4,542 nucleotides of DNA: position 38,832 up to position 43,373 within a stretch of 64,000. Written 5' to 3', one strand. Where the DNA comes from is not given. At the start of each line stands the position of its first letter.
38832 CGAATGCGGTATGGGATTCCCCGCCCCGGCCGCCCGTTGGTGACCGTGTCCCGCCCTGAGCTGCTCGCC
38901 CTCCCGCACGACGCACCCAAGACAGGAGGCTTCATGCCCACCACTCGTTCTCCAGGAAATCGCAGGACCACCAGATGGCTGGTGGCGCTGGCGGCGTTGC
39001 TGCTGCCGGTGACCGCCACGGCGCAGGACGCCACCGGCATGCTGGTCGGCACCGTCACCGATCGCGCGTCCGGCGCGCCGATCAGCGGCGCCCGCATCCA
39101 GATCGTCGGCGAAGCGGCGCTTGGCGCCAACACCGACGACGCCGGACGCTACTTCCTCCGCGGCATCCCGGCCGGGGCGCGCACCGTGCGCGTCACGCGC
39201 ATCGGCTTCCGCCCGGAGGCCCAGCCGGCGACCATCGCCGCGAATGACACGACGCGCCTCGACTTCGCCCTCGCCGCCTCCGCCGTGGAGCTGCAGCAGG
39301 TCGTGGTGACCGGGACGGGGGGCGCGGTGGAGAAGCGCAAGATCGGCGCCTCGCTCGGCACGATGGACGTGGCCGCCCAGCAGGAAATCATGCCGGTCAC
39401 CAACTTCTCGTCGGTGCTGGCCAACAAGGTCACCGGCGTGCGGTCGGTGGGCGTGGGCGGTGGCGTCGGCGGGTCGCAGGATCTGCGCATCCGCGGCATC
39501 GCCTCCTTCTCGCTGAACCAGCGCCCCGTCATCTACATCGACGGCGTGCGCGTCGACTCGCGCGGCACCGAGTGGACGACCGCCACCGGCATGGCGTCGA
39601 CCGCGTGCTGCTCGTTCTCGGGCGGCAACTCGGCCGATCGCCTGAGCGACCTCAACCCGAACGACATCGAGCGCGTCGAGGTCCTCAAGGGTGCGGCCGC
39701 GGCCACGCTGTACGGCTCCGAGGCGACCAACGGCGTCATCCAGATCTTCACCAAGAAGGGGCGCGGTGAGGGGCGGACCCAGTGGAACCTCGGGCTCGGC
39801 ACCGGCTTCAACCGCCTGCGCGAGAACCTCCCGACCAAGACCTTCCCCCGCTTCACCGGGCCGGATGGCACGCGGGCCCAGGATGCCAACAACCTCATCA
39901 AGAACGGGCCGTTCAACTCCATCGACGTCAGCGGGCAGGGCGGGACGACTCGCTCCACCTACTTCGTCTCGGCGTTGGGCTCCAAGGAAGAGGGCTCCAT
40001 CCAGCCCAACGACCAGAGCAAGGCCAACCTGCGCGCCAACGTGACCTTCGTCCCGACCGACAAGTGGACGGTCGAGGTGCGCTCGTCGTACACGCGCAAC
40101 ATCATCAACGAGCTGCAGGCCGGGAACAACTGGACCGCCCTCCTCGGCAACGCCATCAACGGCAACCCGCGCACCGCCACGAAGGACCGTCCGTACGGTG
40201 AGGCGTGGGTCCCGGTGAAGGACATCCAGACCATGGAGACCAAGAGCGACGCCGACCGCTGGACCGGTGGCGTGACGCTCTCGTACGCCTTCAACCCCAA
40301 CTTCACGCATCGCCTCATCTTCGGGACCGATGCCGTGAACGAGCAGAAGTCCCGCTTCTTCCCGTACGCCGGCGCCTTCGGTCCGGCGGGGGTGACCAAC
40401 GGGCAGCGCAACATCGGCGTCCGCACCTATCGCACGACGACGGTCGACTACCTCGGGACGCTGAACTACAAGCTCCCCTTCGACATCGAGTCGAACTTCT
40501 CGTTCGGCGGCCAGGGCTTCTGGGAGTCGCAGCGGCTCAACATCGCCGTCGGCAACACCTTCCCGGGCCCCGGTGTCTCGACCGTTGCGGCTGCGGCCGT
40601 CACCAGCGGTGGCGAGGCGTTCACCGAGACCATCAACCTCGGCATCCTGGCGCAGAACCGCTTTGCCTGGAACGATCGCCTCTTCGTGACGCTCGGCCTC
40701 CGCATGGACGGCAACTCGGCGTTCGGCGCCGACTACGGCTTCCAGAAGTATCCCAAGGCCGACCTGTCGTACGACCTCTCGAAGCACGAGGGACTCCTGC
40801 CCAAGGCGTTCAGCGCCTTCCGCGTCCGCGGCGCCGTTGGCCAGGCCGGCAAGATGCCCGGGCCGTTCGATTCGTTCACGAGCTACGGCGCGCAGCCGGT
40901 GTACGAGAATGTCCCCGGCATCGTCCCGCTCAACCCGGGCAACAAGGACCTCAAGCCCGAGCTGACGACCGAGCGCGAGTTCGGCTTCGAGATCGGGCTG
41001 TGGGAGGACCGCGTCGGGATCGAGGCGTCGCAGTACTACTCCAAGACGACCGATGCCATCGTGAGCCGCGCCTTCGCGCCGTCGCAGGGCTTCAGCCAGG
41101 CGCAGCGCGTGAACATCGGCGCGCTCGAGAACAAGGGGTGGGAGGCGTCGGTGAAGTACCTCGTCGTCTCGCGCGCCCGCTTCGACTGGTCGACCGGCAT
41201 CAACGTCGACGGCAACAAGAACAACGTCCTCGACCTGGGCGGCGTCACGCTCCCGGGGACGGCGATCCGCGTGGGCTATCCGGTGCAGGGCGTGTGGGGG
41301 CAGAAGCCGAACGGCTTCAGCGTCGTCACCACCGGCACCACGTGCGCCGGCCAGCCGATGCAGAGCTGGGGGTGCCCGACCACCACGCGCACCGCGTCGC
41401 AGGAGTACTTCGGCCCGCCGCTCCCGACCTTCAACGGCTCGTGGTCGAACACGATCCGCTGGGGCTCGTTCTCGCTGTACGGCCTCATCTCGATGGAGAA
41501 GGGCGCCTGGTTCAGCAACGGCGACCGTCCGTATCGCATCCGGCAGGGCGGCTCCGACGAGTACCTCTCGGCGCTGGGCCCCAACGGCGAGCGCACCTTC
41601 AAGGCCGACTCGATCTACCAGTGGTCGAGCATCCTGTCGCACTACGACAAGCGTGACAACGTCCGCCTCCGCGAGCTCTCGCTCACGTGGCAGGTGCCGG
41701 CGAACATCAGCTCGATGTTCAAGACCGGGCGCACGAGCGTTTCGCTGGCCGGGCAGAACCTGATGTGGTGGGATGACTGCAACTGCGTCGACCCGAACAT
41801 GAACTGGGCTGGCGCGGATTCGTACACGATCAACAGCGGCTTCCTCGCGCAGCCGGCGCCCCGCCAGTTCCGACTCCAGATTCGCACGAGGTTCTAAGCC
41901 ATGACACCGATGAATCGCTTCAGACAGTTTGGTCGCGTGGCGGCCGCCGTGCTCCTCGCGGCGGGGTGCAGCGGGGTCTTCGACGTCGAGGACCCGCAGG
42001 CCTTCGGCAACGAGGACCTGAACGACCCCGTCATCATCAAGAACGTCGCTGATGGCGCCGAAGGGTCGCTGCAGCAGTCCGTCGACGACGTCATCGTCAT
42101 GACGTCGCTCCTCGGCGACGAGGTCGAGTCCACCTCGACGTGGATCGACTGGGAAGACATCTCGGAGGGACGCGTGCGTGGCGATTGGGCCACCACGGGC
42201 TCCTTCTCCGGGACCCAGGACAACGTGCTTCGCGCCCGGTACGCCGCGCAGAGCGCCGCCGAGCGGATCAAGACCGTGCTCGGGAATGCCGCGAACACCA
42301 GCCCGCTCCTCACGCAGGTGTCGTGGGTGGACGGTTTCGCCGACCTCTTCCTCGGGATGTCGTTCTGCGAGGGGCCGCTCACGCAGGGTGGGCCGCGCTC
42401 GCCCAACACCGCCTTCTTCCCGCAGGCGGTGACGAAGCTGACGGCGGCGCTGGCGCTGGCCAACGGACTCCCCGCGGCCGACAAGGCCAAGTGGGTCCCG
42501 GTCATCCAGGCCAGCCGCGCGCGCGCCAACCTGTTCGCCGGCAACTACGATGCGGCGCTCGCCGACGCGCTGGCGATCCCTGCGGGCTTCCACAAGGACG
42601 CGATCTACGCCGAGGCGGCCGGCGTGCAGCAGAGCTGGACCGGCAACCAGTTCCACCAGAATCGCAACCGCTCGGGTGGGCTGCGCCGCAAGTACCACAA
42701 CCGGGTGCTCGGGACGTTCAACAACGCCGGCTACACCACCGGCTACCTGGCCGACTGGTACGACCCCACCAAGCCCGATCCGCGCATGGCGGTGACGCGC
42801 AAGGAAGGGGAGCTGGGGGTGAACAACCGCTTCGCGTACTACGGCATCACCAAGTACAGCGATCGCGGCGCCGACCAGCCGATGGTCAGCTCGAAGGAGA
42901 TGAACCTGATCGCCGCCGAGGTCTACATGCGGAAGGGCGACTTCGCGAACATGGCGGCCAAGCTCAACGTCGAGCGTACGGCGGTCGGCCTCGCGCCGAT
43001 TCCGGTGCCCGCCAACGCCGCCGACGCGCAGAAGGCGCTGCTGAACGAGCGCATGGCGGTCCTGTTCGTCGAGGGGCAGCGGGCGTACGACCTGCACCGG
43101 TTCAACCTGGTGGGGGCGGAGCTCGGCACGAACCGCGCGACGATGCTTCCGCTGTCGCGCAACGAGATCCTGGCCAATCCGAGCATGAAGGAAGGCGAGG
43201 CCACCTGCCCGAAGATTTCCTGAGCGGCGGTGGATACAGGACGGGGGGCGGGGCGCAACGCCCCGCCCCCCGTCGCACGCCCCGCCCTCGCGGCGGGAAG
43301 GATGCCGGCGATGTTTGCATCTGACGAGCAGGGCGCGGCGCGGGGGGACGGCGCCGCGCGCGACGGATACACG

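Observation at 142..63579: Asymmetric 8-mer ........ occurs 20 times and carries almost every TTA codon in the window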

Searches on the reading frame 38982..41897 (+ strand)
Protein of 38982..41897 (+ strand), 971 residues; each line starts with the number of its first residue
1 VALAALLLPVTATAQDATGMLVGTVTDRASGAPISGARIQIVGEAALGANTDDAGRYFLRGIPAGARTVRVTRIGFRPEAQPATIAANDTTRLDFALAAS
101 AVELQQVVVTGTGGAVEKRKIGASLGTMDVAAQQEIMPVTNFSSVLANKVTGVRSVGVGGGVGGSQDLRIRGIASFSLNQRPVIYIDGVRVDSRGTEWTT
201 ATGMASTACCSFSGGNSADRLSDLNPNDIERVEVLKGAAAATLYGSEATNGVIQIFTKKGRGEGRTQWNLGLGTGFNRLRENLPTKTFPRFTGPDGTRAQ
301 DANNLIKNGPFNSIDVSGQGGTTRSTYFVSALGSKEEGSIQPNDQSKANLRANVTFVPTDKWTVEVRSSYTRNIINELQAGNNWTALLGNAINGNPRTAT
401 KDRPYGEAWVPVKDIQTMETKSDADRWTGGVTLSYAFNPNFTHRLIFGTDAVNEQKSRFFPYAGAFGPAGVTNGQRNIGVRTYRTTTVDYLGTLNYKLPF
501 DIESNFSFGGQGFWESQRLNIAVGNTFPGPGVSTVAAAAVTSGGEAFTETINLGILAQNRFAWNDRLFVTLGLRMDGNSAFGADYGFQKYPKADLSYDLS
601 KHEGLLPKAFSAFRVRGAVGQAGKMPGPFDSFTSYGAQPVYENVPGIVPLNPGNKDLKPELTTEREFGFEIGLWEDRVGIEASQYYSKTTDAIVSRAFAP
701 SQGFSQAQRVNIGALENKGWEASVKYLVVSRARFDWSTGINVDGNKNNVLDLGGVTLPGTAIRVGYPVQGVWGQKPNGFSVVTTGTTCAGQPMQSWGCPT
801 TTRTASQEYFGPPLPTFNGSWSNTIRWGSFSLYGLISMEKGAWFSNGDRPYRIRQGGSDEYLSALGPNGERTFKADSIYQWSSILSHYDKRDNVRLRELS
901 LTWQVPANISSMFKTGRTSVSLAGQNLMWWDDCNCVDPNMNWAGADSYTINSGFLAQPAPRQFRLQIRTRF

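Call 10: search_protein_families(library=pfam, proteins=[window:38982-41897:+])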
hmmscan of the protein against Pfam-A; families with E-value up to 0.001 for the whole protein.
window:38982-41897:+ (971 aa): 5 families
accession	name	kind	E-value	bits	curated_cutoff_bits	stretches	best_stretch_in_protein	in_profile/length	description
PF00593.30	TonB_dep_Rec_b-barrel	-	1.3e-23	85.1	27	1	388-773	25-385/436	TonB dependent receptor-like, beta-barrel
PF07715.20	Plug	-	9.9e-20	71.5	23.9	1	129-252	10-107/107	TonB-dependent Receptor Plug Domain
PF13620.12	CarboxypepD_reg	-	6.1e-18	65.4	32.3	1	21-97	2-81/82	Carboxypeptidase regulatory-like domain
PF13715.12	CarbopepD_reg_2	-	1e-14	54.7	32.2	1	23-109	3-88/88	CarboxypepD_reg-like domain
PF14905.12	OMP_b-brl_3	-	2.5e-06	27.2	27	1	653-747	209-299/408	Outer membrane protein beta-barrel family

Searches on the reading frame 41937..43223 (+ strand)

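Call 10: search_protein_families(library=pfam, proteins=[window:41937-43223:+])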
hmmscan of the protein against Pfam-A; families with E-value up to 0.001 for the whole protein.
window:41937-43223:+ (428 aa): 1 family
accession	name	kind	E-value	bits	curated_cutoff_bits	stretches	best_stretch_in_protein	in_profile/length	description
PF07980.17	SusD_RagB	-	3.1e-07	30.8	23.1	1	321-399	163-244/297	SusD family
